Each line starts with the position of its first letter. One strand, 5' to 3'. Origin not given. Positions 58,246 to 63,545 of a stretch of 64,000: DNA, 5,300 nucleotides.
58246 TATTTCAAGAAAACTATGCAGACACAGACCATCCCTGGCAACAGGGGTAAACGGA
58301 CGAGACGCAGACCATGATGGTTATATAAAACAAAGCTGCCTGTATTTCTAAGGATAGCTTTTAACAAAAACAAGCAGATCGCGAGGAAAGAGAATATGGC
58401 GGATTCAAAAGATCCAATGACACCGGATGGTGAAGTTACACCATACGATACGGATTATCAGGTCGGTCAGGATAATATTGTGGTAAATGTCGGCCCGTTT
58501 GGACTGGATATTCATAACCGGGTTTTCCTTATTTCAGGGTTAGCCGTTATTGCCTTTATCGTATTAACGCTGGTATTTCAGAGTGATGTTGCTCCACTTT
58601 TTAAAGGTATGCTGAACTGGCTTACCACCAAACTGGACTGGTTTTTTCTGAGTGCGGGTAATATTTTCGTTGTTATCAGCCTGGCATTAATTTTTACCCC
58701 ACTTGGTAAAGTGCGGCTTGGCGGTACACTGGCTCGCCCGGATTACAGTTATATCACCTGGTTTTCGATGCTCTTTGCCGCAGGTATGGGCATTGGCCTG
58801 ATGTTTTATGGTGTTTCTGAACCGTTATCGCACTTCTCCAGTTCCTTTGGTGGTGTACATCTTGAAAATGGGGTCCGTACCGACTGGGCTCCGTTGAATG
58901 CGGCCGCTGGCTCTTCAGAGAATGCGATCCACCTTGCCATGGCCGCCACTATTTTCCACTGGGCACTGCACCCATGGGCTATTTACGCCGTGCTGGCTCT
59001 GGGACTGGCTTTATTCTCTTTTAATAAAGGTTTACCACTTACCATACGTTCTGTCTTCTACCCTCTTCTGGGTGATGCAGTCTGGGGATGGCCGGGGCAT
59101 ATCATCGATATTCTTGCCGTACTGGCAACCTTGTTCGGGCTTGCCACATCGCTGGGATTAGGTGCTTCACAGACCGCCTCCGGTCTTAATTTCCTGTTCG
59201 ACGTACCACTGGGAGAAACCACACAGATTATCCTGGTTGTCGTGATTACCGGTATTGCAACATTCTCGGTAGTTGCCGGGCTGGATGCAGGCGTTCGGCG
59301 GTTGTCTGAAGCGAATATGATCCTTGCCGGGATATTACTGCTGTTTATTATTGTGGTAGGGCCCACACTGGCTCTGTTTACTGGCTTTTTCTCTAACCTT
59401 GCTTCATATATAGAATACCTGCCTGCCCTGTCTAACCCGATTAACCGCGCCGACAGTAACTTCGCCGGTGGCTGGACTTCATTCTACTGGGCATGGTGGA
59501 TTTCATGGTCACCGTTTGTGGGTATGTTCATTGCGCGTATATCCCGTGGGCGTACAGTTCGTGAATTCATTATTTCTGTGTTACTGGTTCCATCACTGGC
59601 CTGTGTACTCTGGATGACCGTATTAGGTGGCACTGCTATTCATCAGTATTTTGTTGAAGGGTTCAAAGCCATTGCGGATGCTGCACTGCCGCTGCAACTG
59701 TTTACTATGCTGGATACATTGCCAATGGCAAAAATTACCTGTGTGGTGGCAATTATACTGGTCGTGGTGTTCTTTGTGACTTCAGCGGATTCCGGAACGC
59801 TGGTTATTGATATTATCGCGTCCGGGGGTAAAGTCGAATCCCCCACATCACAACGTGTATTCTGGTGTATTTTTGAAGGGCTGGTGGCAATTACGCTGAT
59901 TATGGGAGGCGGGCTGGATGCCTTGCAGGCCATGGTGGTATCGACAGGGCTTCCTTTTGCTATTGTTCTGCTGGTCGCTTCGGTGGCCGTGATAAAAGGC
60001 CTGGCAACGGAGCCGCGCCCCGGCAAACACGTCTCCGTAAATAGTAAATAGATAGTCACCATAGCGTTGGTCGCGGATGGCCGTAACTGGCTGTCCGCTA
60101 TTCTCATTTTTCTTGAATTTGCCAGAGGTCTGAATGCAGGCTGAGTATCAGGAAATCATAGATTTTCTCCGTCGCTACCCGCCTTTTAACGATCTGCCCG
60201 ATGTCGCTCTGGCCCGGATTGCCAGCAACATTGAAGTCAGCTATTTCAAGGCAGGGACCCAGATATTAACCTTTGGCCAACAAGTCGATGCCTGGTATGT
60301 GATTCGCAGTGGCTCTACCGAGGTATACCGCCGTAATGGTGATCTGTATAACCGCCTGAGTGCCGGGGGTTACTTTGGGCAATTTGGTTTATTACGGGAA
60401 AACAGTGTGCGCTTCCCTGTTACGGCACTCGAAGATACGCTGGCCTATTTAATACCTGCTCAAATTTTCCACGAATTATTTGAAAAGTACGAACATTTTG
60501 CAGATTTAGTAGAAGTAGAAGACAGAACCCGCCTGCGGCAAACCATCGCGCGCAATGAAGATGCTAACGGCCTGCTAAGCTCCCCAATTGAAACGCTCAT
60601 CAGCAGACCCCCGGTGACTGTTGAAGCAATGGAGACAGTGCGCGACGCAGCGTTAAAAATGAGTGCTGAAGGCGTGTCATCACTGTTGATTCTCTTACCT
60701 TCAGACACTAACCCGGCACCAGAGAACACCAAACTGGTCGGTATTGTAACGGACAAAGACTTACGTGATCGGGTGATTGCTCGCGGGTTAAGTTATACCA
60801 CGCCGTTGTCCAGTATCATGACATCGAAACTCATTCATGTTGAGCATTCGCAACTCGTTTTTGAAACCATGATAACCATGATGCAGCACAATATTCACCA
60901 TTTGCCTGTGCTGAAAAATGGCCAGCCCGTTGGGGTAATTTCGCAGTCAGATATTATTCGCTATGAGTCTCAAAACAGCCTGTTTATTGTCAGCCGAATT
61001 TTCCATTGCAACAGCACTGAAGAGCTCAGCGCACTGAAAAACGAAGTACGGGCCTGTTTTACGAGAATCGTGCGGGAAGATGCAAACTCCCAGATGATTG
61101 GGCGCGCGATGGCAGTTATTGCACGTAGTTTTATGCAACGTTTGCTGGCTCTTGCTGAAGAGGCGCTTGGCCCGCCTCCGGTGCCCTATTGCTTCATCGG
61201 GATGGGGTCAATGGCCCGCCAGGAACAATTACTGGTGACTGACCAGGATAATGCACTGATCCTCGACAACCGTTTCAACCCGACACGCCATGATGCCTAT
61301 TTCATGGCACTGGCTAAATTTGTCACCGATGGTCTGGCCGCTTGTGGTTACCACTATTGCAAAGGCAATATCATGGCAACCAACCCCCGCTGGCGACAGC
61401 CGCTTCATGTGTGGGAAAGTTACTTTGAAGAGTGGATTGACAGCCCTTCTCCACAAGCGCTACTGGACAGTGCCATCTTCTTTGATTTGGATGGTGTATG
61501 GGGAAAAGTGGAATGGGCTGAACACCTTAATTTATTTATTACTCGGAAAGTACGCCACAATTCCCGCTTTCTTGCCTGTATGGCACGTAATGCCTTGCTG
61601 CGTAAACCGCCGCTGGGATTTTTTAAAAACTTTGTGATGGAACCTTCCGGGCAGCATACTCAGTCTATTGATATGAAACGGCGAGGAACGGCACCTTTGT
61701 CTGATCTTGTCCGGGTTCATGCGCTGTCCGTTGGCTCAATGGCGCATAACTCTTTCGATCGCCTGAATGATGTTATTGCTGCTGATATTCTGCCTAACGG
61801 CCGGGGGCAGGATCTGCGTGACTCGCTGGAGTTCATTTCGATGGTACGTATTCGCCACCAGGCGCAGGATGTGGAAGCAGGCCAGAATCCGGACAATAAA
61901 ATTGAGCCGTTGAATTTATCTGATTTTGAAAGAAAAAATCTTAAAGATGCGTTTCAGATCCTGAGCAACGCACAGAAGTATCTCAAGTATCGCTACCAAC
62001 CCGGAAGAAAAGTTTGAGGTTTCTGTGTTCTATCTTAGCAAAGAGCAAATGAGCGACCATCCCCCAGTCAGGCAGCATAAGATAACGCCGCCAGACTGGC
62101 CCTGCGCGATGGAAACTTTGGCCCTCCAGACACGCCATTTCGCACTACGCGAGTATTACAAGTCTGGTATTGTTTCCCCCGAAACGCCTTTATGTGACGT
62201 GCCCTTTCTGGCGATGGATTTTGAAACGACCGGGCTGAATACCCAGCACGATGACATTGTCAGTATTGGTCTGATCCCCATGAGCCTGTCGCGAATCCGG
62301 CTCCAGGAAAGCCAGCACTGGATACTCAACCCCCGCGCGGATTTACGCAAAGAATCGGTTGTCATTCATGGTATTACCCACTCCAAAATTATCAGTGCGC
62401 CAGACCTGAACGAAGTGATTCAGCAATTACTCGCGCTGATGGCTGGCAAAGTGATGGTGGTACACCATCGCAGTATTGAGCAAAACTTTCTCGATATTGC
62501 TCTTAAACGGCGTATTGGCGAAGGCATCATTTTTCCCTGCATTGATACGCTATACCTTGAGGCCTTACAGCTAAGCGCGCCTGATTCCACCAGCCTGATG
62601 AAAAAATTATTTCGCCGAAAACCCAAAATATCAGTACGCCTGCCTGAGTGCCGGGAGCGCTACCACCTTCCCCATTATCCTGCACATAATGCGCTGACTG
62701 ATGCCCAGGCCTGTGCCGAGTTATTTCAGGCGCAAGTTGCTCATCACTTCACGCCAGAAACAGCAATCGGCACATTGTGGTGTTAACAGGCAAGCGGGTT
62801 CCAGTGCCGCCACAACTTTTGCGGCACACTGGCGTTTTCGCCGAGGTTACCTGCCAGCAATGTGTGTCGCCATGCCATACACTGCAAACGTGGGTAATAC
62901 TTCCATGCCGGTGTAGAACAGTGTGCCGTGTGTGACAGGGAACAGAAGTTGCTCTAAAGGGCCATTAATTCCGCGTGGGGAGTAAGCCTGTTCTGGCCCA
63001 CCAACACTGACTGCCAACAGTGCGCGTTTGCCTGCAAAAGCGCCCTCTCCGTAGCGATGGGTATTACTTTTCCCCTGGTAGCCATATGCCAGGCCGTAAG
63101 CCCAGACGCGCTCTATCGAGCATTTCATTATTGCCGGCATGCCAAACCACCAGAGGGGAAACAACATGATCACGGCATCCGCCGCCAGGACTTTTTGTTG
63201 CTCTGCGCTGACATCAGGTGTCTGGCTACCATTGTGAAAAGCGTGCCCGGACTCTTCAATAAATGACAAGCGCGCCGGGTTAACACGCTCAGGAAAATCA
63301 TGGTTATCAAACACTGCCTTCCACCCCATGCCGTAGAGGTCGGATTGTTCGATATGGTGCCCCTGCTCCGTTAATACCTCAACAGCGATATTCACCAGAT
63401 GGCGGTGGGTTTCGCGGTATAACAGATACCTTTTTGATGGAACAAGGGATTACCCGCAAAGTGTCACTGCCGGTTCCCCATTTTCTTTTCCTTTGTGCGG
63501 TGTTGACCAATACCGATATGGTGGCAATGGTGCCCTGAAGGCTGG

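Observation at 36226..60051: Pseudomonas-type glycine betaine-to-pyruvate catabolic island in an enterobacterial-type backbone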

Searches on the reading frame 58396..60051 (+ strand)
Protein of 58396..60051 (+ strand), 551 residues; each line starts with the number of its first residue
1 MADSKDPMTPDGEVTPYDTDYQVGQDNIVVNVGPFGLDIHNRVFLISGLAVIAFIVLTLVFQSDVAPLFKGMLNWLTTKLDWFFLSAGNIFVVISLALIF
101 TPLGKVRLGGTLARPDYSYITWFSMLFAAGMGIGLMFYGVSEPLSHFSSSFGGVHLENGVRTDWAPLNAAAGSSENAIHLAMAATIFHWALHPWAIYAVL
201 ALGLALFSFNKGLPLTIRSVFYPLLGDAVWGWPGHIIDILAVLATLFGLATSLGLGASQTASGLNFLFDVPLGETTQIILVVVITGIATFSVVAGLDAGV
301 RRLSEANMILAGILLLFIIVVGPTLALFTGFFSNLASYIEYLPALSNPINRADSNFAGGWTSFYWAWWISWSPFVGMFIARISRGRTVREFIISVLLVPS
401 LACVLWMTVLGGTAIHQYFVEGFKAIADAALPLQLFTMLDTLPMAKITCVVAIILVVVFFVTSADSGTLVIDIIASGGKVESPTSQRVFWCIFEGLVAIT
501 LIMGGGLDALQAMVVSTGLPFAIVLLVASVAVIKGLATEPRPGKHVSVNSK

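Call 4: search_protein_families(library=ncbifam, proteins=[window:58396-60051:+], max_evalue=0.00001)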
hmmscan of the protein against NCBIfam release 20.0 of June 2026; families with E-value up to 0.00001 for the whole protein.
window:58396-60051:+ (551 aa): 5 families
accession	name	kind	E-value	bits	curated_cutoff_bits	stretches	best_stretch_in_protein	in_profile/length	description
NF047988.1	betaine_BCCT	equivalog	5e-148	493.6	650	1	43-536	2-481/483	glycine betaine uptake BCCT transporter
TIGR00842.1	bcct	subfamily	2e-135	452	407.55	1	82-538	2-451/452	BCCT family transporter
NF007399.1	PRK09928.1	subfamily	9.8e-121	403.9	695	1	39-539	11-501/675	choline BCCT transporter BetT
NF002887.1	PRK03356.1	equivalog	1.2e-60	205.7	541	1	38-534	8-494/497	L-carnitine/gamma-butyrobetaine antiporter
NF007412.0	PRK09950.1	equivalog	3.5e-55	187.6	647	1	44-536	11-496/536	BCCT family transporter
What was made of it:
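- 58396..60051 (+): BCCT-family transporter, the presumed GB/DMG importer. The betaine_BCCT model scores 494, below its equivalog cut-off of 650 (call 4).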

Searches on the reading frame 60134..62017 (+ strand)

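Call 4: search_protein_families(library=ncbifam, proteins=[window:60134-62017:+], max_evalue=0.00001)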
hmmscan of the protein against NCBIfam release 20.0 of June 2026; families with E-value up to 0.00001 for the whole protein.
window:60134-62017:+ (627 aa): 6 families
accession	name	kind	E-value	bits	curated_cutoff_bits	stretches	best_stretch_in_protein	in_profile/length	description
NF041552.1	TF_PrdR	equivalog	5.5e-09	34.9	795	1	155-277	11-124/577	sigma-54 dependent transcriptional regulator PrdR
NF053704.1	TransRegCcpNBacil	equivalog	1.9e-07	30.7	260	1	158-263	82-181/208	transcriptional regulator CcpN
TIGR01302.1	IMP_dehydrog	equivalog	2e-07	30.2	481.5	1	154-279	84-201/450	IMP dehydrogenase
TIGR00393.1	kpsF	subfamily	1.2e-06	28.4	203.7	1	163-269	169-267/268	KpsF/GutQ family sugar-phosphate isomerase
NF041163.2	encap_f2b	equivalog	5e-06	25.9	400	1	8-142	69-209/450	family 2B encapsulin nanocompartment shell protein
TIGR01137.1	cysta_beta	equivalog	5.9e-06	25.2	510.25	1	152-277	340-455/457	cystathionine beta-synthase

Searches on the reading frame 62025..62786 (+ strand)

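Call 4: search_protein_families(library=ncbifam, proteins=[window:62025-62786:+], max_evalue=0.00001)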
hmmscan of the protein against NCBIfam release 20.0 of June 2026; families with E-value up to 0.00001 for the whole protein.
window:62025-62786:+ (253 aa): 24 families
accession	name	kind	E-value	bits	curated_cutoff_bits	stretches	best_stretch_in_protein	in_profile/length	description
NF006602.0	PRK09146.1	subfamily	3.4e-96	321.2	266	1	21-253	9-239/239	3'-5' exonuclease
NF006601.0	PRK09145.1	equivalog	4.5e-24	85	189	1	61-234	31-194/207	3'-5' exonuclease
NF005836.0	PRK07740.1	equivalog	1.5e-21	77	261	1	51-239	51-224/244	hypothetical protein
TIGR00573.1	dnaq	subfamily_domain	4.9e-21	75.2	71.5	1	59-242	7-178/217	exonuclease, DNA polymerase III, epsilon subunit family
TIGR01405.1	polC_Gram_pos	equivalog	5.9e-20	70.6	1043.45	1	53-240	183-353/1211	DNA polymerase III subunit alpha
NF005905.0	PRK07883.1-3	equivalog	4.8e-18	65.1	508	1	53-236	18-186/581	DEDD exonuclease domain-containing protein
NF005907.0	PRK07883.1-5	equivalog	9.2e-17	60.6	454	1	53-236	22-190/584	DEDD exonuclease domain-containing protein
NF001688.0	PRK00448.1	equivalog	1.5e-16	59.2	873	1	56-238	420-585/1445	PolC-type DNA polymerase III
TIGR01406.1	dnaQ_proteo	equivalog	1.8e-15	57.2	222.7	1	64-177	5-122/231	DNA polymerase III subunit epsilon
NF005906.0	PRK07883.1-4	equivalog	3.5e-15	55.4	495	1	56-238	3-168/563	DEDD exonuclease domain-containing protein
NF004316.1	PRK05711.1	equivalog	2.9e-14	53.3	196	1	64-166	6-107/234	DNA polymerase III subunit epsilon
TIGR01407.1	dinG_rel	hypoth_equivalog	6.8e-14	51.1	547.7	1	62-234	3-158/889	putative DnaQ family exonuclease/DinG family helicase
NF005289.0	PRK06807.1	equivalog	7.4e-14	51.7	335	1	61-237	10-168/313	3'-5' exonuclease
NF004719.0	PRK06063.1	equivalog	1.6e-12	47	389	1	59-156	16-110/331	DEDDh family exonuclease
NF004964.0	PRK06310.1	equivalog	3.8e-12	46.1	236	1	56-183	4-132/250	DNA polymerase III subunit epsilon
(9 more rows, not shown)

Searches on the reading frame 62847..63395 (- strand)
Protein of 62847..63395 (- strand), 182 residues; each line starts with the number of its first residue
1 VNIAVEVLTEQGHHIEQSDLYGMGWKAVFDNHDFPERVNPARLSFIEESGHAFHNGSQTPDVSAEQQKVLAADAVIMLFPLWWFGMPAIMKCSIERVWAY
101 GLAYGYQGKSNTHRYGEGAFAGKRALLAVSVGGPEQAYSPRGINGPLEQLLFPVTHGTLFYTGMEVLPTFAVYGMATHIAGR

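Call 4: search_protein_families(library=ncbifam, proteins=[window:62847-63395:-], max_evalue=0.00001)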
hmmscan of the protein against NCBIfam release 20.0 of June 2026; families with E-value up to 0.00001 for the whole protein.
window:62847-63395:- (182 aa): 3 families
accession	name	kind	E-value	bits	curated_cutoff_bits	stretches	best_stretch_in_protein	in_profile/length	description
NF002044.1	PRK00871.1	equivalog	2e-22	79.3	210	1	61-176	44-150/170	glutathione-regulated potassium-efflux system oxidoreductase KefF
NF007280.0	PRK09739.1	equivalog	6.2e-20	71.7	162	1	6-109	28-117/199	NAD(P)H oxidoreductase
NF003430.0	PRK04930.1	equivalog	1.5e-08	34.3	240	1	61-155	51-137/184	glutathione-regulated potassium-efflux system ancillary protein KefG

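Call 52: find_encoding_contigs(protein=P0170, flank=10000, max_places=1)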
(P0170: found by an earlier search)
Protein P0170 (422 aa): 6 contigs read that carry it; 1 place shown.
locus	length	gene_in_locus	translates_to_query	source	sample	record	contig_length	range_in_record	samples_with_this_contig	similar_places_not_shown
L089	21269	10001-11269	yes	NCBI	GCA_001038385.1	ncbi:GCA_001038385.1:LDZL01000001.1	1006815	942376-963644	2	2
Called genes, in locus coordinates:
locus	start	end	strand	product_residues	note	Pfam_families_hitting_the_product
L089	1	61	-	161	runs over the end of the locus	PF27292:YqeJ_C (weak), PF15941:FidL_like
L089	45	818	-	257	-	PF00486:Trans_reg_C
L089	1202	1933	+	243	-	PF12710:HAD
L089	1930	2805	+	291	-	PF12146:Hydrolase_4, PF12697:Abhydrolase_6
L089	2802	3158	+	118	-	PF00892:EamA (weak)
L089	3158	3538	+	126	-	PF00892:EamA (weak)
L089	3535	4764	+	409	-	PF01041:DegT_DnrJ_EryC1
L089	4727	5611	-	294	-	-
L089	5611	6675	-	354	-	PF04339:FemAB_like, PF13480:Acetyltransf_6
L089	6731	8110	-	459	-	PF00202:Aminotran_3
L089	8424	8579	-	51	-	-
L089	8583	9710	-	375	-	PF00970:FAD_binding_6, PF00175:NAD_binding_1, PF00111:Fer2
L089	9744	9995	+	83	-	-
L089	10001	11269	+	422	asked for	PF00355:Rieske, PF00848:Ring_hydroxyl_A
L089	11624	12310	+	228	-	-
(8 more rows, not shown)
